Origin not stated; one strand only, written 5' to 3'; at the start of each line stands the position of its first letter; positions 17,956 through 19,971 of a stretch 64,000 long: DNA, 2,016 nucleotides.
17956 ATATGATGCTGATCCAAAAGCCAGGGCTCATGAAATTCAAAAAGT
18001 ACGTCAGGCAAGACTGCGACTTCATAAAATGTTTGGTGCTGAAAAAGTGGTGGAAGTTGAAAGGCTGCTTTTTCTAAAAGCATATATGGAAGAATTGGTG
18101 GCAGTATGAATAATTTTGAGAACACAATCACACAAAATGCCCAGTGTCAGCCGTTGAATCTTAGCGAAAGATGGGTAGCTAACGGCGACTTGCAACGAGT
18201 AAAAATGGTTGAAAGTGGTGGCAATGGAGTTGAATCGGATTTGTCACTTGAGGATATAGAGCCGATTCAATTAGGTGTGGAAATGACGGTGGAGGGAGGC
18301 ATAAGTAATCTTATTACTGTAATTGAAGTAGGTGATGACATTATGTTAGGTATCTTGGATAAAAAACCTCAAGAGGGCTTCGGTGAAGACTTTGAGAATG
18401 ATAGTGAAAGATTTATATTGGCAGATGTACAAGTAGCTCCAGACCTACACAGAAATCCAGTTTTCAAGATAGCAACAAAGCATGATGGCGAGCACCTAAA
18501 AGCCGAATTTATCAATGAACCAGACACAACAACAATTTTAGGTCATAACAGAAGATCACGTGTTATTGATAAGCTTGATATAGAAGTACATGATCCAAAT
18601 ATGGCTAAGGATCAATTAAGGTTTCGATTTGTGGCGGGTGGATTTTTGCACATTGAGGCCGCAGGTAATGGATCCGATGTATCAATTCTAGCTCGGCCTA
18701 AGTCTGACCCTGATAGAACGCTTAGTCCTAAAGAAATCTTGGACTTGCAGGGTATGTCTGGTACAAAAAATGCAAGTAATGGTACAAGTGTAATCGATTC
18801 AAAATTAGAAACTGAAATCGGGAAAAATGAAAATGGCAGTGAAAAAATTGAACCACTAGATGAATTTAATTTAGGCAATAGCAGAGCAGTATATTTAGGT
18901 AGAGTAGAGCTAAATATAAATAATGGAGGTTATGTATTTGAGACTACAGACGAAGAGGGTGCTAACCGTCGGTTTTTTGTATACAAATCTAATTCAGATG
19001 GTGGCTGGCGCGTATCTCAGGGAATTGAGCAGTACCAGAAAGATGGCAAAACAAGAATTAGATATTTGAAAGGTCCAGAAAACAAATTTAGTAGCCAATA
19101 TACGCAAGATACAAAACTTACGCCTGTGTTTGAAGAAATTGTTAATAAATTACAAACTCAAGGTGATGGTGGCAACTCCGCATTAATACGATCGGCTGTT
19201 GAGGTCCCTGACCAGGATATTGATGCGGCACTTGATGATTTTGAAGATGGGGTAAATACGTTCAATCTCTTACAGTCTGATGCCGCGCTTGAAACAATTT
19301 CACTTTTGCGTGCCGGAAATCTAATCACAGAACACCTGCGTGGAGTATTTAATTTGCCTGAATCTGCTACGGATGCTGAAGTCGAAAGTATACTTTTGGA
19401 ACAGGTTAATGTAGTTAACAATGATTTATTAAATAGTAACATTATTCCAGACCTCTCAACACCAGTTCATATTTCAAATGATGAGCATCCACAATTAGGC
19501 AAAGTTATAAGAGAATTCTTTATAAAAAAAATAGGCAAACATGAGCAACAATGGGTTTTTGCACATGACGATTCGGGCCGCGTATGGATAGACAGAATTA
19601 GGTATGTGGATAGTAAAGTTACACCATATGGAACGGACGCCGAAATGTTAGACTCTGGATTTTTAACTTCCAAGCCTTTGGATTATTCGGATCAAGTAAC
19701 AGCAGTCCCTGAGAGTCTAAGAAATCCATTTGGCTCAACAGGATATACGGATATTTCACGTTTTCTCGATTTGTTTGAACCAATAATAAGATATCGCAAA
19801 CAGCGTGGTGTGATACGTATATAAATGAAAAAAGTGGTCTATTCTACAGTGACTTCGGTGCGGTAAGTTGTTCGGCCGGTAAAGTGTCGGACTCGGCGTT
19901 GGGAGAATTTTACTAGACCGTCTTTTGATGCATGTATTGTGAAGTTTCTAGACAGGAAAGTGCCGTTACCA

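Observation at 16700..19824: Self-contained operon of two large proteins with no recognisable domains, with its own consensus promoter and a triple direct repeat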

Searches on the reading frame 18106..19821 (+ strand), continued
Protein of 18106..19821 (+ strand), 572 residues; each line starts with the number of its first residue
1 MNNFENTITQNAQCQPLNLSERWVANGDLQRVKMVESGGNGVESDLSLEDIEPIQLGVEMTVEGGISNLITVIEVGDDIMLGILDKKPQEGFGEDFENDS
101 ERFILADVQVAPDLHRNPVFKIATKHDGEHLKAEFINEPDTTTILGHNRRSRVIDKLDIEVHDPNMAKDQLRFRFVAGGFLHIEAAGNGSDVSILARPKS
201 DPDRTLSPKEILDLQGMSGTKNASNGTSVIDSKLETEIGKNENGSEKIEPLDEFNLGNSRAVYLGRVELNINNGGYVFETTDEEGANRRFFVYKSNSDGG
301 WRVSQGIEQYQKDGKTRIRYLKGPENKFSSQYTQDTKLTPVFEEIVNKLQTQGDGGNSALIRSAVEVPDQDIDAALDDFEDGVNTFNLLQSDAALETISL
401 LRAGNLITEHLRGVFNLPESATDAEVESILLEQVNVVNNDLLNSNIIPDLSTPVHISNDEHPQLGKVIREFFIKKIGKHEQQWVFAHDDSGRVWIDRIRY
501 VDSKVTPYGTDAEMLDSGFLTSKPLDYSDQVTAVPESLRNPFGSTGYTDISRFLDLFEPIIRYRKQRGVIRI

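Call 62: search_solved_structures(query=A1, max_evalue=1)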
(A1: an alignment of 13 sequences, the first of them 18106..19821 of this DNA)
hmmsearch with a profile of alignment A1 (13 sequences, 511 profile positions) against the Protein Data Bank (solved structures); distinct sequences matched with E-value up to 1: 18.
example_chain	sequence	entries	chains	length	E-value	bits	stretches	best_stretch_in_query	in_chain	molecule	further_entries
3po8_A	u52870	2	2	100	0.0003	22.9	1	117-175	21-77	Putative uncharacterized protein TB39.8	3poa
2lc1_A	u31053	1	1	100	0.0003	22.9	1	117-174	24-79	Putative uncharacterized protein TB39.8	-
3oun_A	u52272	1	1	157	0.00084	21.4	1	117-174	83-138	Putative uncharacterized protein TB39.8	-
5a8i_A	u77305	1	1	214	0.0015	20.6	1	122-179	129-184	ARNA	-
2kb3_A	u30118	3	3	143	0.0018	20.4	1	118-183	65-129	Oxoglutarate dehydrogenase inhibitor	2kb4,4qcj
8p5x_G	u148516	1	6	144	0.0018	20.3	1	118-183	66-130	Oxoglutarate dehydrogenase inhibitor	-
8s05_C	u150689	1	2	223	0.0018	20.3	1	122-178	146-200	Conserved protein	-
1uht_A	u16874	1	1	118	0.0027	19.7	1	117-176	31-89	expressed protein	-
6i2q_B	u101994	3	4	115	0.031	16.2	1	120-176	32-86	Glycogen accumulation regulator GarA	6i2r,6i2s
8p5r_G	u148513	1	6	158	0.062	15.3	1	120-176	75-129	Glycogen accumulation regulator GarA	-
7zr1_E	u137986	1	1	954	0.13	14.2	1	117-167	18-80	FHA domain-containing protein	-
1ukl_C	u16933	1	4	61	0.28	13.1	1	448-481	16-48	Sterol regulatory element binding protein-2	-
6hc1_A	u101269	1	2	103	0.39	12.6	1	120-167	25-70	GGDEF domain protein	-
6hc0_B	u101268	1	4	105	0.41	12.6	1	120-167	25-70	GGDEF domain protein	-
1mzk_A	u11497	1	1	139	0.53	12.2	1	116-202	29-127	KINASE ASSOCIATED PROTEIN PHOSPHATASE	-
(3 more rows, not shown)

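Call 63: search_protein_families(library=padloc, proteins=[window:18106-19821:+, P0005, L008:52-1815:+], max_evalue=0.1)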
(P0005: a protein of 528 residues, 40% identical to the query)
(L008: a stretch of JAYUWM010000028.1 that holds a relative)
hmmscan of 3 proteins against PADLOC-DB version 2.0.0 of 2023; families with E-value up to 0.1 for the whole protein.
window:18106-19821:+ (572 aa): 0 families

P0005 (528 aa): 0 families

L008:52-1815:+ (588 aa): 0 families

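Call 64: search_protein_families(library=phrogs, proteins=[window:18106-19821:+, P0005, L008:52-1815:+], max_evalue=0.1)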
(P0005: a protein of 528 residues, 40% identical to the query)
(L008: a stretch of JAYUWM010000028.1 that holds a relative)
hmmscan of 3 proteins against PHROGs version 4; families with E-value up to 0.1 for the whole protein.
window:18106-19821:+ (572 aa): 0 families

P0005 (528 aa): 0 families

L008:52-1815:+ (588 aa): 0 families

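Call 78: search_protein_families(library=pfam, proteins=[L018:3113-3520:+, L018:3597-4328:+, L018:6023-6829:+, L016:3863-4216:+, L016:4279-4764:+, L016:5957-7381:+, L016:7562-8179:+, L015:3857-4360:+, L015:6136-6780:+, L008:1891-2913:+], max_evalue=0.01)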
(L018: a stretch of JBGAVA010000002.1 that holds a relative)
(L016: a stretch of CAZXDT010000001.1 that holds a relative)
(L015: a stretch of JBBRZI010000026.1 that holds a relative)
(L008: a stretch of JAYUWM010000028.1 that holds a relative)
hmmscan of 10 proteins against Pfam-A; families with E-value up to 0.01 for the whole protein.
L018:3113-3520:+ (136 aa): 0 families

L018:3597-4328:+ (244 aa): 1 family
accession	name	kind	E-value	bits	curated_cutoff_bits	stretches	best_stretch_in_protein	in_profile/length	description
PF01931.24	NTPase_I-T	-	6.1e-11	42.9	25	1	27-119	2-83/162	Protein of unknown function DUF84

L018:6023-6829:+ (269 aa): 0 families

L016:3863-4216:+ (118 aa): 0 families

L016:4279-4764:+ (162 aa): 0 families

L016:5957-7381:+ (475 aa): 1 family
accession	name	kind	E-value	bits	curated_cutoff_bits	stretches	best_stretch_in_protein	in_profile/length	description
PF02661.23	Fic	-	1e-06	29.9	24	1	94-144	40-91/93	Fic/DOC family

L016:7562-8179:+ (206 aa): 0 families

L015:3857-4360:+ (168 aa): 0 families

L015:6136-6780:+ (215 aa): 0 families

L008:1891-2913:+ (341 aa): 0 families

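Call 86: search_protein_families(library=pfam, proteins=[L010:312-1004:+, L010:2435-4135:+, L010:4243-4854:+, L020:3990-6149:+], max_evalue=0.01)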
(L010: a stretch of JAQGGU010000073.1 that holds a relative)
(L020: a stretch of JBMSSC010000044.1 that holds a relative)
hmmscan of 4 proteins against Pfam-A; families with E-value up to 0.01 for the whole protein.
L010:312-1004:+ (231 aa): 0 families

L010:2435-4135:+ (567 aa): 0 families

L010:4243-4854:+ (204 aa): 0 families

L020:3990-6149:+ (720 aa): 0 families

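Call 92: fold_search(model_id=the predicted structure, library=viral)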
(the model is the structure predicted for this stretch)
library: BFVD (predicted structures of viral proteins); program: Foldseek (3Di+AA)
matches with E <= 10: 799; with E <= 0.001: 3
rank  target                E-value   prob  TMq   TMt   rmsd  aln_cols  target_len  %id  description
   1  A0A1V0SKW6            1.0e-13  1.00  0.39  0.57   7.3       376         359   14  Uncharacterized protein [Klosneuvirus KNV1]
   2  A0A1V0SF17            3.7e-11  1.00  0.36  0.28   6.3       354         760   14  Uncharacterized protein [Hokovirus HKV1]
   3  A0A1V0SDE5            2.2e-09  1.00  0.34  0.31   8.5       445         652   11  Uncharacterized protein [Indivirus ILV1]
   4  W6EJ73                2.0e-03  0.30  0.09  0.12  20.5       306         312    9  Polyhedrin [Inachis io cypovirus 2]
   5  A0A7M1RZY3            2.3e-03  0.30  0.08  0.08  31.8       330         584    6  Uncharacterized protein [uncultured phage cr114_1]
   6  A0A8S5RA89            2.8e-03  0.20  0.12  0.10  26.1       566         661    8  Uncharacterized protein [Siphoviridae sp. ctvxh7]
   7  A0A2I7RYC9            3.1e-03  0.12  0.09  0.05  26.9       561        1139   11  (no name in the UniProt tables at hand)
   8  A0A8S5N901            5.7e-03  0.13  0.08  0.06  22.9       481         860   10  DsDNA helicase [Myoviridae sp. ctHaT25]
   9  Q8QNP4                8.9e-03  0.10  0.08  0.06  25.1       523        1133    9  EsV-1-17 [Ectocarpus siliculosus virus 1 (isolate New Zealand/Kaikoura/1988)]
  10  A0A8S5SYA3            9.5e-03  0.04  0.07  0.05  31.0       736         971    8  Phospholipase A1 [Podoviridae sp. ctKmJ5]
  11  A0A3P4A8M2            1.3e-02  0.13  0.09  0.11  40.8       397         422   10  Putative tail fiber protein [Escherichia phage vB_Eco_mar003J3]
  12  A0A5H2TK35            1.8e-02  0.07  0.08  0.05  26.9       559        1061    8  (no name in the UniProt tables at hand)
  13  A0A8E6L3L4            2.4e-02  0.85  0.09  0.27  19.0       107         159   14  (no name in the UniProt tables at hand)
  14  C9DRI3                2.9e-02  0.10  0.08  0.09  24.8       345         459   10  M4 protein [Murid herpesvirus 4]
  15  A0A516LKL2            3.1e-02  0.09  0.09  0.08  25.2       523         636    9  (no name in the UniProt tables at hand)
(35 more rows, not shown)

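Call 93: find_related_loci(query=A1, collection=viral_contigs, flank=5000)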
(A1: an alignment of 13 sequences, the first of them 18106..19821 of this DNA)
Query A1 (572 aa) in viral_contigs; peptide patterns used: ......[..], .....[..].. (x = any residue, [..] = any of these).
203 stretches matched a pattern, but none encodes a relative of the query by tblastn (E <= 1e-3).

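Call 95: search_solved_structures(query=L008:52-1815:+, max_evalue=0.1, show_alignments=2)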
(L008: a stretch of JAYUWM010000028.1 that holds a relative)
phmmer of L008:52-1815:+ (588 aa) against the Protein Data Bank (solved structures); distinct sequences matched with E-value up to 0.1: 0.

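Call 115: find_encoding_contigs(protein=P0007, flank=5000, max_places=2)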
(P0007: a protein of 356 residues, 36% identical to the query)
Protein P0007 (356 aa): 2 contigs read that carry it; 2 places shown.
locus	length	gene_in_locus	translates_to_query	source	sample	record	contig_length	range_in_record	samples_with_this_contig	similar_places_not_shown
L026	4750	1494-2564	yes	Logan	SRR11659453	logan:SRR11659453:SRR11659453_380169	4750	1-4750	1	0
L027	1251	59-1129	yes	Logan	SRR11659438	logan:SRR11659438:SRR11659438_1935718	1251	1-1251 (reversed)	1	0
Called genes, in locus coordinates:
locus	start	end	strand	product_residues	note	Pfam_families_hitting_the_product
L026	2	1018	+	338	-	?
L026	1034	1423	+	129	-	PF00072:Response_reg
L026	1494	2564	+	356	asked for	-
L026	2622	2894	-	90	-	PF01016:Ribosomal_L27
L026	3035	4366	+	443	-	-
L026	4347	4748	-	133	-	?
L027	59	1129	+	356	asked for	-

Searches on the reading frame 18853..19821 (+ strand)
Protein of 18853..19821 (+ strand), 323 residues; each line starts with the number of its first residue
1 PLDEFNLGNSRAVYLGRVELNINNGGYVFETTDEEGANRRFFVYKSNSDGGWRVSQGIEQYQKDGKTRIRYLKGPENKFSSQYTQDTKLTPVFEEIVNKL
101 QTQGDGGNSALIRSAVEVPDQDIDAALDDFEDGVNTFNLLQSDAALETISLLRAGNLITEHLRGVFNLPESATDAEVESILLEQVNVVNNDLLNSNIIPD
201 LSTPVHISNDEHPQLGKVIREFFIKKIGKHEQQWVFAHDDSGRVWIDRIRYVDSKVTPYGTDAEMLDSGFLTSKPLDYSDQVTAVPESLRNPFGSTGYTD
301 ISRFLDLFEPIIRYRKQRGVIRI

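Call 102: search_dna_similar(query=window:18853-19821:+, collection=phages, mode=protein, max_evalue=0.01, max_rows=10)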
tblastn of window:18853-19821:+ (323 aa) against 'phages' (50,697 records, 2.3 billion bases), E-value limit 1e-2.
No match.

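Call 104: search_dna_similar(query=window:18853-19821:+, collection=plasmids, mode=protein, max_evalue=0.01, max_rows=10)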
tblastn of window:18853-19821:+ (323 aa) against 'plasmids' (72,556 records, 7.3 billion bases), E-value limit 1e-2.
No match.
